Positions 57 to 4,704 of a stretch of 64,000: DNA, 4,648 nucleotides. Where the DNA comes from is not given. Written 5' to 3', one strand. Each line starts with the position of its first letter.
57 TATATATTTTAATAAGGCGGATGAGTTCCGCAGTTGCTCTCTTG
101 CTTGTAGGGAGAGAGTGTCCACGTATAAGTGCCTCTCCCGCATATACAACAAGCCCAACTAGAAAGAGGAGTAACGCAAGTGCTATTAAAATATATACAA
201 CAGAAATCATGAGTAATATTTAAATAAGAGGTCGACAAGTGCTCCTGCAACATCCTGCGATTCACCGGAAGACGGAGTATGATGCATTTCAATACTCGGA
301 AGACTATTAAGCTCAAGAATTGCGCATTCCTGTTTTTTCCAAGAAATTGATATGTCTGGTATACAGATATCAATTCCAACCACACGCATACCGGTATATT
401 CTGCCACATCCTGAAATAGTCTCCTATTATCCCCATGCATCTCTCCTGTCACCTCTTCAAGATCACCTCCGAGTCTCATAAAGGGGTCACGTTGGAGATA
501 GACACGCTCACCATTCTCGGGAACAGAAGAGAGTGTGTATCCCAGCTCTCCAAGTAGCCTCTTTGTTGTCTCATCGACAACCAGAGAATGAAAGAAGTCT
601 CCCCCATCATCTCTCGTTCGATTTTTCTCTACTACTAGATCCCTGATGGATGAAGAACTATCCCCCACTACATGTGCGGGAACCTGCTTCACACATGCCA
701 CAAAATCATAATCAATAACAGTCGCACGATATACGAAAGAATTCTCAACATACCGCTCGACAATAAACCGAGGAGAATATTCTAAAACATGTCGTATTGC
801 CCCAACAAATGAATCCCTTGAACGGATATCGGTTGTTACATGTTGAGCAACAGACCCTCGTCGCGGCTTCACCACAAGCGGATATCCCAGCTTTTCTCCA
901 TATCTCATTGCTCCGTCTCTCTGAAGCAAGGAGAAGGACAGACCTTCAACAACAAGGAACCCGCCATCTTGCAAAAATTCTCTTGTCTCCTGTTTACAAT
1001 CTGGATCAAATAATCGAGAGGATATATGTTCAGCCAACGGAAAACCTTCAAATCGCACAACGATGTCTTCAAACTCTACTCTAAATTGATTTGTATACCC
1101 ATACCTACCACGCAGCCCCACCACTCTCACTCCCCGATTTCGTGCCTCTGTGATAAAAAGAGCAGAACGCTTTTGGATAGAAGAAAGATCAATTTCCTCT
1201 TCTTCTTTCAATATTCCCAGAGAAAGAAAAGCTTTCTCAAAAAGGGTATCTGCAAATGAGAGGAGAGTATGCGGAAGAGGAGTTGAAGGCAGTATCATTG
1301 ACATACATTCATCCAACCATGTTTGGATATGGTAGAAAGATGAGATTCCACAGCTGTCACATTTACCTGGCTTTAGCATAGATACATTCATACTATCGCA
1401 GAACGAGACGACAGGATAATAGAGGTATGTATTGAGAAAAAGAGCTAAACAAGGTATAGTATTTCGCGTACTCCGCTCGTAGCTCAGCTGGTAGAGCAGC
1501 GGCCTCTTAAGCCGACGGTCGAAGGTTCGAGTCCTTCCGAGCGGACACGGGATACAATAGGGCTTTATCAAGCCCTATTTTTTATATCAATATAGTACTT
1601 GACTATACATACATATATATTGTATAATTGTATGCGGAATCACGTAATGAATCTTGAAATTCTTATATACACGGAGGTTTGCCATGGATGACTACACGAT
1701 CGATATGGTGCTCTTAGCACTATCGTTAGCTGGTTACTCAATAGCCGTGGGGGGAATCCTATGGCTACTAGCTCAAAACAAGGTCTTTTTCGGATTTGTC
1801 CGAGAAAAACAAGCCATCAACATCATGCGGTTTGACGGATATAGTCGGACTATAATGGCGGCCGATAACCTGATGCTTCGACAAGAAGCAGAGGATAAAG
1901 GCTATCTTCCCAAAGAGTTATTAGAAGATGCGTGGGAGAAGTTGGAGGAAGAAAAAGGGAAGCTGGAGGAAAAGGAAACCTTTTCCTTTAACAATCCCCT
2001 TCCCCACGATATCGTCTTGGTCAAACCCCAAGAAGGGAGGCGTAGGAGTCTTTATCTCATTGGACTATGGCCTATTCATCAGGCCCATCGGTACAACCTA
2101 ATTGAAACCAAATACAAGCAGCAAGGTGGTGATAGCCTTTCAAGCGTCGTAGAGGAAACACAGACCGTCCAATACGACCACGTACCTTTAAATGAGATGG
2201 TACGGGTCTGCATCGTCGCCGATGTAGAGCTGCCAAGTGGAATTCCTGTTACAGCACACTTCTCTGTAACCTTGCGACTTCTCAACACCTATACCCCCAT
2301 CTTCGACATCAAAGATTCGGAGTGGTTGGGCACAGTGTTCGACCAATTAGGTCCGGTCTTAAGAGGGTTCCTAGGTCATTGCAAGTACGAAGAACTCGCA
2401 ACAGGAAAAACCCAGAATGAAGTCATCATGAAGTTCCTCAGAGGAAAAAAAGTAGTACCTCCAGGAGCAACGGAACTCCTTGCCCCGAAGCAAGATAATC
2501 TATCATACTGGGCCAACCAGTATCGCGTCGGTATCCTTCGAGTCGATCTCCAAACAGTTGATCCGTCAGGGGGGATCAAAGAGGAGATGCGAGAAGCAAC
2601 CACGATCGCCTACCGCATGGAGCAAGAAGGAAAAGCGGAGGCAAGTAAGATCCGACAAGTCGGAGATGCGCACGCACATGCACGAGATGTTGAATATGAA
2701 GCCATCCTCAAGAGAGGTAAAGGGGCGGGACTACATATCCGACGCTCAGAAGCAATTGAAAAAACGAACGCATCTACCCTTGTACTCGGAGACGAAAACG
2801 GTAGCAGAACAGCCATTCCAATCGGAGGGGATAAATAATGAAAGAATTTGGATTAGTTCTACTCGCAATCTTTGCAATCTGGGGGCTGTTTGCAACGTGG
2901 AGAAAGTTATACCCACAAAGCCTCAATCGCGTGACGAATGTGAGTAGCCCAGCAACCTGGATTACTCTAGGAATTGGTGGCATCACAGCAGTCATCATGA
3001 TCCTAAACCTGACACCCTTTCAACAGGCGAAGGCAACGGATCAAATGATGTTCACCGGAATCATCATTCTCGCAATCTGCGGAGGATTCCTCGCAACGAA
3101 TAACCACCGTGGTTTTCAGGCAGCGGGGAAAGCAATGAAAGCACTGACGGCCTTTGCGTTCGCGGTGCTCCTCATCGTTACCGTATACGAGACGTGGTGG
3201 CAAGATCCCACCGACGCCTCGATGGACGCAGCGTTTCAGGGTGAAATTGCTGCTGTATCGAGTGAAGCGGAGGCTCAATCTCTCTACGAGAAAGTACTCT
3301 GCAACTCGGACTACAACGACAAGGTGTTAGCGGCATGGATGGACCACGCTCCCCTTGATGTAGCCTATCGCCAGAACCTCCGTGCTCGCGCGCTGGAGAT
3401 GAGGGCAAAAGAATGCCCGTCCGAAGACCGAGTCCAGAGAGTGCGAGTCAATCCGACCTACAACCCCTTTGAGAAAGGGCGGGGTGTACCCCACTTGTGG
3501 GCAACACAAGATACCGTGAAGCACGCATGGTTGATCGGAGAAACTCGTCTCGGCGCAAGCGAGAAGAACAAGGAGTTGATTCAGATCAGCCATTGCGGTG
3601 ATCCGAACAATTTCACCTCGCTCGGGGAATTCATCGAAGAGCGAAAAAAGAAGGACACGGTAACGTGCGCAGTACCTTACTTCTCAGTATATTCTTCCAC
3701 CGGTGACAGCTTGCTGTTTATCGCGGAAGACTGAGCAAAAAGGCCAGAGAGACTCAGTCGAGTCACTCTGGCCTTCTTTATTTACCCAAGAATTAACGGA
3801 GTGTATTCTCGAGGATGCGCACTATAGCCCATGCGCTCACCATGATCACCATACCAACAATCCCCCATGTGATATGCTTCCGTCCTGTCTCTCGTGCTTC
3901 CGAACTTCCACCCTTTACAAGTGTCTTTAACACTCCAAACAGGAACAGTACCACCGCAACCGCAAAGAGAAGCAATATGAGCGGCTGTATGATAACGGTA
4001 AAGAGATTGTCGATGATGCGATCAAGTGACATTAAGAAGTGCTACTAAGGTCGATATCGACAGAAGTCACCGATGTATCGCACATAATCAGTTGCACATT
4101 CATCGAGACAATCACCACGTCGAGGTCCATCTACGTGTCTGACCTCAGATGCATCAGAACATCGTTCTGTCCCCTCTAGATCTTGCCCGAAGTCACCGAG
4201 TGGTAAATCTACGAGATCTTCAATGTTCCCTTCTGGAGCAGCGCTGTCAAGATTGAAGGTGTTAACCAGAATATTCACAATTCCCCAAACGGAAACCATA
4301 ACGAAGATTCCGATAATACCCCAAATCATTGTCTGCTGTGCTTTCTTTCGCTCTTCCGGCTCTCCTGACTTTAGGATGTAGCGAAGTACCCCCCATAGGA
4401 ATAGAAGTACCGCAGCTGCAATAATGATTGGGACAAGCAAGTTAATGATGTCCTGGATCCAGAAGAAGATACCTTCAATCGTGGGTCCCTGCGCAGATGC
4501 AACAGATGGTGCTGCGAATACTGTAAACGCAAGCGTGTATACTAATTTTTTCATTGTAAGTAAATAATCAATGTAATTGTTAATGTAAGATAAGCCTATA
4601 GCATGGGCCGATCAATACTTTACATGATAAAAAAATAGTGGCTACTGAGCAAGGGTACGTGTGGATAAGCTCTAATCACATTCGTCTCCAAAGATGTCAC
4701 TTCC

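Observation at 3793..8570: Tandem operon of five paralogous TrbC/VirB2-like pilin-module proteins (two with PKD domains, two with Cys-rich tails), an orphan solute-binding protein and a methyltransferase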

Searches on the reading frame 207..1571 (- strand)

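Call 5: search_protein_families(library=pfam, proteins=[window:207-1571:-], max_evalue=0.01)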
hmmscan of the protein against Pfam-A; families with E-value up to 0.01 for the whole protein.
window:207-1571:- (454 aa): 1 family
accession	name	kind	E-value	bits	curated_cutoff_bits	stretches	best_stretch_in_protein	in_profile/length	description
PF07478.18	Dala_Dala_lig_C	-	0.0036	17.3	24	1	217-277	24-83/204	D-ala D-ala ligase C-terminus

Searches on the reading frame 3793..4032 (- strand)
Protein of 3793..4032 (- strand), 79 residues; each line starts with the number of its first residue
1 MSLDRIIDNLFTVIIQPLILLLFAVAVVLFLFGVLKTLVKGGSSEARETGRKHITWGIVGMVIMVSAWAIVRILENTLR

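Call 3: search_protein_families(library=pfam, proteins=[window:3793-4032:-], max_evalue=0.1)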
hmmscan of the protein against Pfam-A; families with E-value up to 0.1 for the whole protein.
window:3793-4032:- (79 aa): 3 families
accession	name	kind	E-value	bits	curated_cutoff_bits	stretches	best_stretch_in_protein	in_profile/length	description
PF18895.5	T4SS_pilin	-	8.4e-10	39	26.6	1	5-74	7-71/71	Type IV secretion system pilin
PF01988.24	VIT1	-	0.02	15.2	28.1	1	18-70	165-212/214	VIT family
PF15183.11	MRAP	-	0.028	14.8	27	1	25-55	47-77/89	Melanocortin-2 receptor accessory protein family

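Call 6: search_protein_families(library=ncbifam, proteins=[window:3793-4032:-], max_evalue=0.01)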
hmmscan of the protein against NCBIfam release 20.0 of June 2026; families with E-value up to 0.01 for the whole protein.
window:3793-4032:- (79 aa): 2 families
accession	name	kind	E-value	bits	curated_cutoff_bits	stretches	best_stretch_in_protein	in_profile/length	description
NF045849.1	ICE_MMCAP2_0565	equivalog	1.1e-06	28.2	40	1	11-76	13-78/80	Mbov_0395 family pilin-like conjugal transfer protein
NF035940.1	prenyl_rel_EboC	equivalog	0.0062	16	250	1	19-70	213-264/292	UbiA-like protein EboC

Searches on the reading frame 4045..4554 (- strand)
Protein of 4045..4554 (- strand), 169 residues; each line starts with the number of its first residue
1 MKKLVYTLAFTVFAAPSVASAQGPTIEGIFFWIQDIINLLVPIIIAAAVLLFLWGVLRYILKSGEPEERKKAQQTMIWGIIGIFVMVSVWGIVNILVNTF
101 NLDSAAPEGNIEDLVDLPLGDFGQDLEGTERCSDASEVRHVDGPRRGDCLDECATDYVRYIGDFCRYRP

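Call 3: search_protein_families(library=pfam, proteins=[window:4045-4554:-], max_evalue=0.1)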
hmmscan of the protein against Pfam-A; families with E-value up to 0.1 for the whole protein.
window:4045-4554:- (169 aa): 5 families
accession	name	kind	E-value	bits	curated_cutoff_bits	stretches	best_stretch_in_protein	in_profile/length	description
PF18895.5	T4SS_pilin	-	1.8e-13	50.8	26.6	1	29-96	5-71/71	Type IV secretion system pilin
PF04956.18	TrbC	-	0.0079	16.8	27.9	1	3-88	12-90/98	TrbC/VIRB2 pilin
PF16485.10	PLN_propep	-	0.017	15.3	28.1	1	56-75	8-27/43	Protealysin propeptide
PF00115.25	COX1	-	0.034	13.4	34.8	1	7-102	90-185/436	Cytochrome C and Quinol oxidase polypeptide I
PF25592.1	DUF7937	-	0.069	12.4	31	1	7-95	250-336/402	Domain of unknown function (DUF7937)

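Call 6: search_protein_families(library=ncbifam, proteins=[window:4045-4554:-], max_evalue=0.01)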
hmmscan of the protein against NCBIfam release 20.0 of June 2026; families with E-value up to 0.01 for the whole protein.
window:4045-4554:- (169 aa): 2 families
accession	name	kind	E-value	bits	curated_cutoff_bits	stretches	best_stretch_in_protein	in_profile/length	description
NF045849.1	ICE_MMCAP2_0565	equivalog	4.4e-09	35.9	40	1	29-98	9-78/80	Mbov_0395 family pilin-like conjugal transfer protein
NF046050.1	CPBP_fam_MroQ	equivalog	0.0067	15.9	270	1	32-116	39-121/243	intramembrane glutamic endopeptidase MroQ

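Call 64: predict_structure(alignment_id=A4)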
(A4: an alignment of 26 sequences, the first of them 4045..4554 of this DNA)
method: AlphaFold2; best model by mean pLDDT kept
length: 169 residues; sequences in the alignment: 26
mean_pLDDT: 65.8   pTM: 0.38
mean pLDDT of the five models: 65.8, 65.2, 63.7, 63.6, 63.3
residues with pLDDT >= 90: 5; 70-90: 71; 50-70: 47; < 50: 46
segments of 3 or more residues with pLDDT < 50: 120-127, 129-132, 138-140, 145-169
pLDDT, mean of each block of 10 residues (from residue 1): 63 54 68 82 86 87 87 87 87 82 54 52 47 48 48 44 41
secondary structure, 60 per line:
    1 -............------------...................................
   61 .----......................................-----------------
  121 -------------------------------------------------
elements in order: H2-13 H26-61 H66-103

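Call 89: search_protein_families(library=padloc, proteins=[window:4045-4554:-], max_evalue=0.001)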
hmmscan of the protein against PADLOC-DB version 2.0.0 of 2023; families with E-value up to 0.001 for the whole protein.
window:4045-4554:- (169 aa): 0 families

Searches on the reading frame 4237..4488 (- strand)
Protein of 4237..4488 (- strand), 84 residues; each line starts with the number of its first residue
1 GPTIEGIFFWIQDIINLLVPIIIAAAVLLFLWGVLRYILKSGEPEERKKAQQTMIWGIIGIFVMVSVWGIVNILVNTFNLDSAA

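Call 53: search_protein_representatives(alignment_id=A2)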
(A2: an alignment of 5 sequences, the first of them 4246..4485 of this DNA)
Query: 5 sequences, 82 profile positions. Proteins with E-value up to 0.001 (for the whole library): 63276; up to 1e-10: 8447; up to 1e-30: 52. The best 150 are listed.
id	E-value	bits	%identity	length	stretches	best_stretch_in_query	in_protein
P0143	7.4e-67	237.7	-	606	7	8-77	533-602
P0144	1.2e-63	227.4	-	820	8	15-73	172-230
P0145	2.0e-52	191.4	-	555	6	10-78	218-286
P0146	9.8e-52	189.2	-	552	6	8-79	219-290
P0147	9.0e-47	173.3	-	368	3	3-79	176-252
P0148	8.0e-46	170.3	-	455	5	11-79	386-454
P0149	3.9e-45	168.0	-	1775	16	11-77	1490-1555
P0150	7.5e-45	167.2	-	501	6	11-75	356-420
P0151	9.4e-44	163.6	-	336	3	15-79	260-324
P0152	1.4e-43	163.0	-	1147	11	2-69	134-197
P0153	1.1e-41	157.0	-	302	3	5-80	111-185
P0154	1.6e-41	156.5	-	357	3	6-80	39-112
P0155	4.5e-41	155.0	-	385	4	11-76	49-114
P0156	9.0e-41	154.1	-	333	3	13-79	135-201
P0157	1.7e-40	153.2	-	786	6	4-76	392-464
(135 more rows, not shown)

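Call 54: search_solved_structures(query=A2, max_evalue=10, show_alignments=3)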
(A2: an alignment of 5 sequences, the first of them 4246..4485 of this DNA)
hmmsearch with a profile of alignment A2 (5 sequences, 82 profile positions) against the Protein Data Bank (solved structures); distinct sequences matched with E-value up to 10: 26.
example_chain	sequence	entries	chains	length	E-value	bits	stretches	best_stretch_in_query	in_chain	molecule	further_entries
6ci0_B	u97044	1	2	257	0.0023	21.4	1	7-68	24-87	Cytochrome c oxidase subunit 2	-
3om3_B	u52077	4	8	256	0.0023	21.3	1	7-68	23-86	Cytochrome c oxidase subunit 2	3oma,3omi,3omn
6pw1_B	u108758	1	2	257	0.0024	21.3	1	7-68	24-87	Cytochrome c oxidase subunit 2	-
5dys_A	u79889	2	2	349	0.0024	21.3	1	18-71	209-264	Rhodopsin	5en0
2gsm_B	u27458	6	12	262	0.0025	21.2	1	7-68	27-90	Cytochrome c oxidase subunit 2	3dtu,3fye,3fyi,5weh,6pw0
1m56_B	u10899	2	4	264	0.0025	21.2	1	7-68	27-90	CYTOCHROME C OXIDASE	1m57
3c9m_A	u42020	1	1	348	0.0045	20.4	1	18-71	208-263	Rhodopsin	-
1f88_A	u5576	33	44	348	0.0046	20.4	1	18-71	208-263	RHODOPSIN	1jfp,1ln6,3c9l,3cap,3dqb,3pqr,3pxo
2j4y_A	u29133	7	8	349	0.0046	20.4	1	18-71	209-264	RHODOPSIN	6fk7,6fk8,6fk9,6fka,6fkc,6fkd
1gzm_A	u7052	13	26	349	0.0046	20.4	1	18-71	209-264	RHODOPSIN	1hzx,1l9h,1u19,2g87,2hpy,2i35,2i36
2x72_A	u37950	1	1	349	0.0046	20.4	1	18-71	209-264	RHODOPSIN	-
9nyx_B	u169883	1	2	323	0.006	20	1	18-71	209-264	Rhodopsin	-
6fk6_A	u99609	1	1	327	0.0063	19.9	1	18-71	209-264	Rhodopsin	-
6fkb_A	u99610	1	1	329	0.0064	19.9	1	18-71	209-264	Rhodopsin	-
6fuf_A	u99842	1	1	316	0.02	18.3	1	18-65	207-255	Rhodopsin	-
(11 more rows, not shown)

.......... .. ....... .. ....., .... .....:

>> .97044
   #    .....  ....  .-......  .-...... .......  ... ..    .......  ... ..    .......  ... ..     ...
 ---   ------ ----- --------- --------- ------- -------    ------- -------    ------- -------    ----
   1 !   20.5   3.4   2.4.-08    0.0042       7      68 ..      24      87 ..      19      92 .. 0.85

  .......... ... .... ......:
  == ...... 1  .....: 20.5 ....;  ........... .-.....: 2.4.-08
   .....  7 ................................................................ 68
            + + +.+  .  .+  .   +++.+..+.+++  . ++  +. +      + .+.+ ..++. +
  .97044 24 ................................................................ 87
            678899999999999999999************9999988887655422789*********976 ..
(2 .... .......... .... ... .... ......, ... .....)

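Call 83: find_related_loci(query=A5, collection=metagenome_contigs, flank=10000)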
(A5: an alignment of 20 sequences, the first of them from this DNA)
Query A5 (84 aa) in metagenome_contigs; peptide patterns used: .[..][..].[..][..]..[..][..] (x = any residue, [..] = any of these).
600 stretches matched a pattern (row limit reached: there are more); 560 encode a relative of the query (tblastn E <= 1e-3); the best 80 are kept; 80 distinct loci.
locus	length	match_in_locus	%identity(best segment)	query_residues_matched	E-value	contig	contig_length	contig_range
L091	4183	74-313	51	4-83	2e-26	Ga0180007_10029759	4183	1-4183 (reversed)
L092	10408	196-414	59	12-84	5e-26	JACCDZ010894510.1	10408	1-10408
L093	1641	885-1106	58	11-84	6e-26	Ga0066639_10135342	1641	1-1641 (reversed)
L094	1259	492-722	58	7-84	6e-26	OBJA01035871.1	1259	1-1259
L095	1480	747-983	56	6-84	8e-26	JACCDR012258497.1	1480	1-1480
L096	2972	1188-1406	58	12-84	3e-25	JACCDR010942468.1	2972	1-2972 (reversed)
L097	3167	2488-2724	53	6-84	9e-25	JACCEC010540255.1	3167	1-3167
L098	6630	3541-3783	52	4-84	9e-25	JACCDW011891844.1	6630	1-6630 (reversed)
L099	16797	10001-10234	50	5-82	2e-24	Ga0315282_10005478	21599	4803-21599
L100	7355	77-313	53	6-84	2e-24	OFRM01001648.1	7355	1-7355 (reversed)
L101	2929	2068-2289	55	11-84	3e-24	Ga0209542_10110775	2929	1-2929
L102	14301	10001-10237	53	6-84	4e-24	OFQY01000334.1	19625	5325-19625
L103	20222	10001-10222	57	10-84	4e-24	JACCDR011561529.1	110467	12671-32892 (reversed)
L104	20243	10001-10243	53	4-84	5e-24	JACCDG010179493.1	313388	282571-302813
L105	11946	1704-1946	53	4-84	5e-24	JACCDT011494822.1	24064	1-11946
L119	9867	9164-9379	53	12-84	3e-22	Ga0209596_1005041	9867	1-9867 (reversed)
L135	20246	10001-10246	45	1-82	2e-21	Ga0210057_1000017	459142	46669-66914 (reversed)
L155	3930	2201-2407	48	16-83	2e-20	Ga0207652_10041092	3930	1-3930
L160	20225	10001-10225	47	4-79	4e-20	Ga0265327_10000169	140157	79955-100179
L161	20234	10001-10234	42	3-80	5e-20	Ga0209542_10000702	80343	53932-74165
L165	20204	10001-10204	51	16-82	4e-20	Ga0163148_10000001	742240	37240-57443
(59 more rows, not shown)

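Call 92: search_protein_families(library=pfam, proteins=[L135:7167-8507:+, L161:8290-9252:+, L119:8088-8987:+, L155:1145-1999:+, L160:8937-9674:+, L160:7484-8161:+, L165:8431-9063:+], max_evalue=0.01)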
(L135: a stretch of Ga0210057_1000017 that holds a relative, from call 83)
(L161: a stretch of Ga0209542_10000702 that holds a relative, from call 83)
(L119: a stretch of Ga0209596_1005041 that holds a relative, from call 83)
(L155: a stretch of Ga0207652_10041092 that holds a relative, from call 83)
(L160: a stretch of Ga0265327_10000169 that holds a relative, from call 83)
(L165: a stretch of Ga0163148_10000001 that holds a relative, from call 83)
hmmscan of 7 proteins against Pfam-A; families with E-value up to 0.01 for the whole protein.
L135:7167-8507:+ (446 aa): 1 family
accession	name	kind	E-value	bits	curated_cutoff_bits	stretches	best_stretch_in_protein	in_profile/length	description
PF18895.5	T4SS_pilin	-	3.5e-08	33.8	26.6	1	183-239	12-70/71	Type IV secretion system pilin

L161:8290-9252:+ (320 aa): 2 families
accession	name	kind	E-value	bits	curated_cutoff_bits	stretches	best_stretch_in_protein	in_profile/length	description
PF18895.5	T4SS_pilin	-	9.1e-09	35.7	26.6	1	69-126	15-71/71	Type IV secretion system pilin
PF04956.18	TrbC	-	0.0011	19.6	27.9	1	62-126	41-98/98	TrbC/VIRB2 pilin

L119:8088-8987:+ (299 aa): 1 family
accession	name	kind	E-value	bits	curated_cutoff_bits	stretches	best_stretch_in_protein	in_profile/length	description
PF18895.5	T4SS_pilin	-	7.9e-08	32.7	26.6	1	204-274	4-70/71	Type IV secretion system pilin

L155:1145-1999:+ (284 aa): 1 family
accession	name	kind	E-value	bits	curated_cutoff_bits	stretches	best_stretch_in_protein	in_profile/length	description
PF18895.5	T4SS_pilin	-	5.2e-09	36.5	26.6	1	138-199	12-71/71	Type IV secretion system pilin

L160:8937-9674:+ (245 aa): 1 family
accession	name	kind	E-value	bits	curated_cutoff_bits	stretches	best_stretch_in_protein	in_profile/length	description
PF18895.5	T4SS_pilin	-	1.4e-07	32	26.6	1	165-222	12-69/71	Type IV secretion system pilin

L160:7484-8161:+ (225 aa): 2 families
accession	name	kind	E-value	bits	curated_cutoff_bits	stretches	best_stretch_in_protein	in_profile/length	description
PF18895.5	T4SS_pilin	-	3.5e-12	46.6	26.6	1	142-208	5-70/71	Type IV secretion system pilin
PF10320.15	7TM_GPCR_Srsx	-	2.4e-05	24.3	24.1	1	142-215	138-212/257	Serpentine type 7TM GPCR chemoreceptor Srsx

L165:8431-9063:+ (210 aa): 1 family
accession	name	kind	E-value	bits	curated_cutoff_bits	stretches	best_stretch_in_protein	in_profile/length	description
PF18895.5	T4SS_pilin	-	1.5e-08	35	26.6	1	132-199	2-68/71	Type IV secretion system pilin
